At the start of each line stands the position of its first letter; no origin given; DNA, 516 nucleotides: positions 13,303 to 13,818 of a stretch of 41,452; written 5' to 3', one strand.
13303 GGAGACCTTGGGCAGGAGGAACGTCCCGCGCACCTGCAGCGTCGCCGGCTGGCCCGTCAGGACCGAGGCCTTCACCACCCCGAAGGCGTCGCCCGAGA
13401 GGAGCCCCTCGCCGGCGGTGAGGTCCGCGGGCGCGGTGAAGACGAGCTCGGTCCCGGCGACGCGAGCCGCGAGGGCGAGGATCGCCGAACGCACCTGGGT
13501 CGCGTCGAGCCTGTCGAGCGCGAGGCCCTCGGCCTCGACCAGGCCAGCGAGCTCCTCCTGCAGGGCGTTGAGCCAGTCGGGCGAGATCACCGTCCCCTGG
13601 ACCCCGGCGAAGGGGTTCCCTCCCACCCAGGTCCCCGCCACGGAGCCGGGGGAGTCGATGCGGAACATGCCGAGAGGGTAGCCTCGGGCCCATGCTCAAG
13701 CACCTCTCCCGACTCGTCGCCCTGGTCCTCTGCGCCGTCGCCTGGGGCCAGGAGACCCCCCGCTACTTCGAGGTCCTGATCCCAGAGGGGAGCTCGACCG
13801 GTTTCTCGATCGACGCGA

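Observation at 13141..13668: Chimeric minus-strand gene: tail-fibre N-terminal anchor fused to a paralogue of the head decoration (DUF2190) domain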

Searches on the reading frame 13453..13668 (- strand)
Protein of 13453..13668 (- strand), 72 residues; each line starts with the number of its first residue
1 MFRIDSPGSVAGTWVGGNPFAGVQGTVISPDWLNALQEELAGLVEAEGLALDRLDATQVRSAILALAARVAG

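Call 32: search_solved_structures(query=A2, max_evalue=10, show_alignments=4)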
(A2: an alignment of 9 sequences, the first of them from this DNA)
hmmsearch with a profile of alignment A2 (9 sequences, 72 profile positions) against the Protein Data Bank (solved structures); distinct sequences matched with E-value up to 10: 4.
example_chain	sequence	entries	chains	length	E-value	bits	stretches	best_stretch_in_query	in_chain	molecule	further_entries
5yvq_A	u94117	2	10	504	1.5e-06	30.9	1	2-68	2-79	Tail fiber protein S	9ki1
8ju3_A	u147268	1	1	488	1.6e-06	30.8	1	2-68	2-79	Tail fiber protein S,Tail fiber protein S'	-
1wgw_A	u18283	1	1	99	0.53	13.2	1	23-64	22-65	'Signal Recognition Particle 54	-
8idp_A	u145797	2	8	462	0.85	12.5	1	13-50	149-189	Reducing-end xylose-releasing exoxylanase Xyn30A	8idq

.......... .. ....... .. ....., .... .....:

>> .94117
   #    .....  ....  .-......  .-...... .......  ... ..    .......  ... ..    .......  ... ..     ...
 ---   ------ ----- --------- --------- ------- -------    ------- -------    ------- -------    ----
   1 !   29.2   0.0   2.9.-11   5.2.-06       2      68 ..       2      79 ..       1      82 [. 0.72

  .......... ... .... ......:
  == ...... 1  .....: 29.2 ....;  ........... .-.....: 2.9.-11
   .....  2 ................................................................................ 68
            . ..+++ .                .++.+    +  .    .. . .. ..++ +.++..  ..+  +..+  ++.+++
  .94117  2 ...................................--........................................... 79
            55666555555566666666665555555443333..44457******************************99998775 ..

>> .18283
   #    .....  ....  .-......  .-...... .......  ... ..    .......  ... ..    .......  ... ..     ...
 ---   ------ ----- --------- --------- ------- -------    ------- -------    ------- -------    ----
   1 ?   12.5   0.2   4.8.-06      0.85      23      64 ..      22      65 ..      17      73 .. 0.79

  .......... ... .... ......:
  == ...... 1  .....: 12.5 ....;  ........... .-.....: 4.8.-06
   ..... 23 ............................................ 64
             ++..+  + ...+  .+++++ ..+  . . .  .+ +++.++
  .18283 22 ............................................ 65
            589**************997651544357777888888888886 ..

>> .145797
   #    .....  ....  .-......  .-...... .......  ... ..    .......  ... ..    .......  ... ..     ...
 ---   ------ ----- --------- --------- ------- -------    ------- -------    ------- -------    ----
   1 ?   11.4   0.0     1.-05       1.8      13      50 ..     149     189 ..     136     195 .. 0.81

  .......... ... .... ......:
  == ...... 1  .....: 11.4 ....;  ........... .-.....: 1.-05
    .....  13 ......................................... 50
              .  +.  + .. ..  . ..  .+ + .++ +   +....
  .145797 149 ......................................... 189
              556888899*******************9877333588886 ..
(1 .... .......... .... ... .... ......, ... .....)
